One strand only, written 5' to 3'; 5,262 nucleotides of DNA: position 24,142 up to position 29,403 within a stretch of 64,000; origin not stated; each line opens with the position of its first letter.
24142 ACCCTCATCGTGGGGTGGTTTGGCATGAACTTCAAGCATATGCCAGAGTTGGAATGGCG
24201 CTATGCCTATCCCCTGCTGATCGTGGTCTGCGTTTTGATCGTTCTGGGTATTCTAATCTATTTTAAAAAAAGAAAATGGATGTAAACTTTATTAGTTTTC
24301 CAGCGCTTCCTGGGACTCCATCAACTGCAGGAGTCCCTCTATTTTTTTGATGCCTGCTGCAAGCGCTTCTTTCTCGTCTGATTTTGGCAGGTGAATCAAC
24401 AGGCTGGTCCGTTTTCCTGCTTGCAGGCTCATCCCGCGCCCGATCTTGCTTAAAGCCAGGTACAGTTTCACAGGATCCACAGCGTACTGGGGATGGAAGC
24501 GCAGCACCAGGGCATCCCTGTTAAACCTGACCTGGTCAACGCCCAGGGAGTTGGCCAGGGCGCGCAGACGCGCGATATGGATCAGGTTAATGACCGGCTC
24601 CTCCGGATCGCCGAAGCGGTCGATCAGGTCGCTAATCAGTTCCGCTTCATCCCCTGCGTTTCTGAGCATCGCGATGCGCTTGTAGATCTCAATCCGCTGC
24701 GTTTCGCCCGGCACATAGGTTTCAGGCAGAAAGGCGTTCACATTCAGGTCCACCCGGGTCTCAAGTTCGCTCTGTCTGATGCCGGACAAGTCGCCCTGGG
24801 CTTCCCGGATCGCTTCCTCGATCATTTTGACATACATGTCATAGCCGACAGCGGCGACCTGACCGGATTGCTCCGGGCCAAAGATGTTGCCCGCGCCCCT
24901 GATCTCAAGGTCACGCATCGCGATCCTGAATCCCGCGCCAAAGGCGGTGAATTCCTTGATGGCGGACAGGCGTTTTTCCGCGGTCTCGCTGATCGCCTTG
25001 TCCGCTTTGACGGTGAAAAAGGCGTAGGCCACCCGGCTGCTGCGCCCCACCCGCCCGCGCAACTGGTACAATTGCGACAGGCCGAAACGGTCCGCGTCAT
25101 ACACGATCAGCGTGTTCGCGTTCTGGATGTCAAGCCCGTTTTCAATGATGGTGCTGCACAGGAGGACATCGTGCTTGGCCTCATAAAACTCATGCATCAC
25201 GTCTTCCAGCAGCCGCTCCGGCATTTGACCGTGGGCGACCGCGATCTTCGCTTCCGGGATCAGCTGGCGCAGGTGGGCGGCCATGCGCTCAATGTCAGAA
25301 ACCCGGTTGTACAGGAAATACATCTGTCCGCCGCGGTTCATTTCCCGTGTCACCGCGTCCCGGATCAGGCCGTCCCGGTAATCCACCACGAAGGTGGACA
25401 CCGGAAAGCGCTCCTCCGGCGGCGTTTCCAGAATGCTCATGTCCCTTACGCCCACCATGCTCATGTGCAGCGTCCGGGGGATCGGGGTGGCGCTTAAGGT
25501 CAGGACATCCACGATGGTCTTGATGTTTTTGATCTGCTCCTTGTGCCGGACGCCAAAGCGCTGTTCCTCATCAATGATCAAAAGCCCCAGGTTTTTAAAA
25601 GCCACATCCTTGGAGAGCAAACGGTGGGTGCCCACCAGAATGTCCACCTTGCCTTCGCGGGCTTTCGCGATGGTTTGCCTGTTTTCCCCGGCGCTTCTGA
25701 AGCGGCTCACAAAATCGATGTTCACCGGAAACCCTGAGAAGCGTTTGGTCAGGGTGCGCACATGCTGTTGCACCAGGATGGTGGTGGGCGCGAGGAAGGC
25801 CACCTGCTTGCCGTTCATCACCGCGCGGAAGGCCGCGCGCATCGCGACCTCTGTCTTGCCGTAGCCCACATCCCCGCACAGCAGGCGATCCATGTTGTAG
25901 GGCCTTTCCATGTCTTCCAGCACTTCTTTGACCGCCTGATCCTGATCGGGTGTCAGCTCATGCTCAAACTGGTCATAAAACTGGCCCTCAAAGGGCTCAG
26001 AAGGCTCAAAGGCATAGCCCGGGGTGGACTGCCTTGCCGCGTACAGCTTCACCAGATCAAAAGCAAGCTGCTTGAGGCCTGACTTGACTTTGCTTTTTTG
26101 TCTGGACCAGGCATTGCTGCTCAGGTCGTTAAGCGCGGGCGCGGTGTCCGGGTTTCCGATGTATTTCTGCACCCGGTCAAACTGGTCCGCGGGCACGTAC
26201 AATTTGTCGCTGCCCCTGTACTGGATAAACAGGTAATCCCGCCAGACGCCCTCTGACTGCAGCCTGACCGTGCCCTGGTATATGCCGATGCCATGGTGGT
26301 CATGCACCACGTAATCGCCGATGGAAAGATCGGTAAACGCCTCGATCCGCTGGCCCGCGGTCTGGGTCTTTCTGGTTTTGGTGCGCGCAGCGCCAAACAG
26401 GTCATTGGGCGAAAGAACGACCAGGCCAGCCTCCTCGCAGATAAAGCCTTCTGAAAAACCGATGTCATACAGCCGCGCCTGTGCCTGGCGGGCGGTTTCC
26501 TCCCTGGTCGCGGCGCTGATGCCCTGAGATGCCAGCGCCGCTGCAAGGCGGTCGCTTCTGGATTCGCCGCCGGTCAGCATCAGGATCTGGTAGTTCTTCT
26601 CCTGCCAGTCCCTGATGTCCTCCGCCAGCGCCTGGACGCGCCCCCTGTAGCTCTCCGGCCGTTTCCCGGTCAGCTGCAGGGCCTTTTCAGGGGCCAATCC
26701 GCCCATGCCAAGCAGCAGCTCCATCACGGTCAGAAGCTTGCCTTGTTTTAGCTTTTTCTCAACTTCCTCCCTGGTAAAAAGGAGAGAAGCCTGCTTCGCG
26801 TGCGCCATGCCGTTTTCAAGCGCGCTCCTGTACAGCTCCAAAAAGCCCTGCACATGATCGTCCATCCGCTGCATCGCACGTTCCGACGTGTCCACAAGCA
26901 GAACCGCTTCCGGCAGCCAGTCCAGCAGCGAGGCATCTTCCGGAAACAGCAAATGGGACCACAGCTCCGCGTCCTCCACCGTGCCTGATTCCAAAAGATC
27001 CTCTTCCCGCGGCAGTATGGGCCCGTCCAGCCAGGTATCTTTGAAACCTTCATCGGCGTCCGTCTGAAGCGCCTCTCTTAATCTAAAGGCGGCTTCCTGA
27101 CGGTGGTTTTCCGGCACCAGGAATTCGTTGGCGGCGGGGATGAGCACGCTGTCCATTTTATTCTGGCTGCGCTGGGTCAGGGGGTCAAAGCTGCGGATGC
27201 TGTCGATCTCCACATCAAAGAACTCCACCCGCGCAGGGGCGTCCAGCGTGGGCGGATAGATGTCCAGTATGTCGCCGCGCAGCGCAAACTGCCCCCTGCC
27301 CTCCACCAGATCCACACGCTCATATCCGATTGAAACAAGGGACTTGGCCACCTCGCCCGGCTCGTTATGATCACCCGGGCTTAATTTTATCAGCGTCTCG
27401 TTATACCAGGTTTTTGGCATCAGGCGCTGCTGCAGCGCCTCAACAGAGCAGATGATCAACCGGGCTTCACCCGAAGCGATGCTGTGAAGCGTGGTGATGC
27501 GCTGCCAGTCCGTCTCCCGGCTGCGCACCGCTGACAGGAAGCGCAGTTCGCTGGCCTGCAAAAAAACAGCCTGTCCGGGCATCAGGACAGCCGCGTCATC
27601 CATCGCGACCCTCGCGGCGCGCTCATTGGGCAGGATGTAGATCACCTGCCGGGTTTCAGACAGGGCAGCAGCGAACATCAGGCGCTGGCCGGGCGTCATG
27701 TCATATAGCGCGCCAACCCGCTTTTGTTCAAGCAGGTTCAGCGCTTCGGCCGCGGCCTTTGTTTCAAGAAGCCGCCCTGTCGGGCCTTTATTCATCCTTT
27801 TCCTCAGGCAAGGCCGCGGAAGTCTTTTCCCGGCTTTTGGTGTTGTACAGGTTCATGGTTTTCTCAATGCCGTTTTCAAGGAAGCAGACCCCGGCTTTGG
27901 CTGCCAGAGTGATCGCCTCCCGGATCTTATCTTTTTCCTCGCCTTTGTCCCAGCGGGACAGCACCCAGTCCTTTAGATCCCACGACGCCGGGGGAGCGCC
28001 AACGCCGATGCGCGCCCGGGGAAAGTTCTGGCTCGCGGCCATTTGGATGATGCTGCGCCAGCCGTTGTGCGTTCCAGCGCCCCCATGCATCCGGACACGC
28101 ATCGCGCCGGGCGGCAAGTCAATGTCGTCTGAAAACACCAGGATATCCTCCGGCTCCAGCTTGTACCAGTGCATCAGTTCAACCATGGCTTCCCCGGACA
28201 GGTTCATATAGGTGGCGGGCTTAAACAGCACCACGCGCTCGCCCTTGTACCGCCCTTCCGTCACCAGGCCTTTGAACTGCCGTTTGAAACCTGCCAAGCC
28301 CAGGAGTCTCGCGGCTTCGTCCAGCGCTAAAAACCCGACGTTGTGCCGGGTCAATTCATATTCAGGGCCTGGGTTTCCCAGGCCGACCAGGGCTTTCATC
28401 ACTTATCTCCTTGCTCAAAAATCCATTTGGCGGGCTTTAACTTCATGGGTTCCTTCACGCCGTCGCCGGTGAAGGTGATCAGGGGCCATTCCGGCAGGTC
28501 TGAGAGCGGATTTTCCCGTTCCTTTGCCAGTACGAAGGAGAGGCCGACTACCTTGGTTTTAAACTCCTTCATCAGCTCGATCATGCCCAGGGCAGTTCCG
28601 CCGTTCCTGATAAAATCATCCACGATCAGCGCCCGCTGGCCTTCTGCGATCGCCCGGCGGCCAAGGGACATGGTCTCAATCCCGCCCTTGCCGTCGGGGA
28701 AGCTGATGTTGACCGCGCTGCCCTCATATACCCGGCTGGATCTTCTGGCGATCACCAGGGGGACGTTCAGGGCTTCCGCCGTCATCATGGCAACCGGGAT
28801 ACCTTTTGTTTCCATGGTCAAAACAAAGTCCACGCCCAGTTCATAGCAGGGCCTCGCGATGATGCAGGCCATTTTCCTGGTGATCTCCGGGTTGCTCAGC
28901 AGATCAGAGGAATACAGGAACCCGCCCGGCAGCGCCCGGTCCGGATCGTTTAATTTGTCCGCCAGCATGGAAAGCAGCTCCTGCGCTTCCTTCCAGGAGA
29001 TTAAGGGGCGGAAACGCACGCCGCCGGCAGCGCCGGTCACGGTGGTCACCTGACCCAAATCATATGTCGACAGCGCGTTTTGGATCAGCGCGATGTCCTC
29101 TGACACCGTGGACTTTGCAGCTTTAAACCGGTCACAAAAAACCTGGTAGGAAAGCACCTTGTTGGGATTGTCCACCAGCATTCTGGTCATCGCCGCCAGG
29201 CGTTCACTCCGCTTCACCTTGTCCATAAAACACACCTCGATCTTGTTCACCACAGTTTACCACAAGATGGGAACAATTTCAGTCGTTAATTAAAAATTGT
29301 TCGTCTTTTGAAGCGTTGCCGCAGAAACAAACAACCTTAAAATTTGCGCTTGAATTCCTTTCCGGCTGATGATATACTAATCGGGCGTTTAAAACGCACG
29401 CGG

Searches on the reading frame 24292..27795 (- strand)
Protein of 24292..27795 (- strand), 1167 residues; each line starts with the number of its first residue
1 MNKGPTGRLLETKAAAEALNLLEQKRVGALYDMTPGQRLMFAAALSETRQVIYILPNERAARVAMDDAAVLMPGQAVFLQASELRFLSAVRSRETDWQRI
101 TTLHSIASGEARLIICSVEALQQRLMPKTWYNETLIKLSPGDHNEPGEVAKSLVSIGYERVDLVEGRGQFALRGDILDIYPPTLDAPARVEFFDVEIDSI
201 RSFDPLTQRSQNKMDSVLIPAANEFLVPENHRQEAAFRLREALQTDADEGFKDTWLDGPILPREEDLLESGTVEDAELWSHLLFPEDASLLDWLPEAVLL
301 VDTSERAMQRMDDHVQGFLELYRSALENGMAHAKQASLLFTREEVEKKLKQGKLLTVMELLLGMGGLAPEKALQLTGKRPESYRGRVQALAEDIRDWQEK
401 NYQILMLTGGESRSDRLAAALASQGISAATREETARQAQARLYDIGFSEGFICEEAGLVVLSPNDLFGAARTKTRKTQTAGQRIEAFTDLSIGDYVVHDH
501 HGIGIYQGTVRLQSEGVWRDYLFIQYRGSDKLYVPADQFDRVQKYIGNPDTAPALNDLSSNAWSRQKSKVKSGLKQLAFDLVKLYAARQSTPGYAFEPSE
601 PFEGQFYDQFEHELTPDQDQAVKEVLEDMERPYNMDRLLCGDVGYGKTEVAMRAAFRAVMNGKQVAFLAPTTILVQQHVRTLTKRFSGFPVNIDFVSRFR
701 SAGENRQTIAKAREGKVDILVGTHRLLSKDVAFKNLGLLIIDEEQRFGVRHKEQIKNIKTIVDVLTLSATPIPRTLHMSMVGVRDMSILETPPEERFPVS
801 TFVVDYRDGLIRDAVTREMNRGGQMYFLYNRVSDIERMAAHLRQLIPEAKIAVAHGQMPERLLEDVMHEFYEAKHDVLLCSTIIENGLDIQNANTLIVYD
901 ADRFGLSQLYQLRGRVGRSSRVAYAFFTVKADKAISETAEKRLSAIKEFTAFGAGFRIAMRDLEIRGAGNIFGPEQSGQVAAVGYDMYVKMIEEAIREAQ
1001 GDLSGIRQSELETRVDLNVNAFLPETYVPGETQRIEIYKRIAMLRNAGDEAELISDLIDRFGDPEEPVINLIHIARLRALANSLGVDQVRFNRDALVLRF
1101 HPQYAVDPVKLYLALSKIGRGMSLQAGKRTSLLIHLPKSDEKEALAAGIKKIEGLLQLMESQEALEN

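Call 74: search_protein_families(library=pfam, proteins=[window:24292-27795:-], max_evalue=0.00001)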
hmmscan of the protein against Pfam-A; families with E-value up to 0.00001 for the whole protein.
window:24292-27795:- (1167 aa): 6 families
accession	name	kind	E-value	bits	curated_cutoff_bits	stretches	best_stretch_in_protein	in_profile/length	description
PF00270.35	DEAD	-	6.2e-27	94.8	26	1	615-776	1-164/167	DEAD/DEAH box helicase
PF17757.6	UvrB_inter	-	1.6e-26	92.7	22.9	1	136-225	1-91/91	UvrB interaction domain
PF03461.20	TRCF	-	1.6e-24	86.5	25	1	1017-1110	1-94/95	TRCF domain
PF00271.37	Helicase_C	-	8e-22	78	23.5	1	818-919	11-109/110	Helicase conserved C-terminal domain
PF02559.22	CarD_TRCF_RID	-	7.5e-20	71.2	23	1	490-546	1-57/57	CarD-like/TRCF RID domain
PF04851.21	ResIII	-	2.9e-11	44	22.5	1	612-771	2-162/164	Type III restriction enzyme, res subunit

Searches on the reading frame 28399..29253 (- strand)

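Call 74: search_protein_families(library=pfam, proteins=[window:28399-29253:-], max_evalue=0.00001)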
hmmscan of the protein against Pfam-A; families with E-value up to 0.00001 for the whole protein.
window:28399-29253:- (284 aa): 2 families
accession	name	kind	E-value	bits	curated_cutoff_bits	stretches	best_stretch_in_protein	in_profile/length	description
PF09182.16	PuR_N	-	7.4e-28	96.7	24.6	1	14-83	1-70/70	Bacterial purine repressor, N-terminal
PF00156.33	Pribosyltran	-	2.6e-13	50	26.3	1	123-248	10-130/158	Phosphoribosyl transferase domain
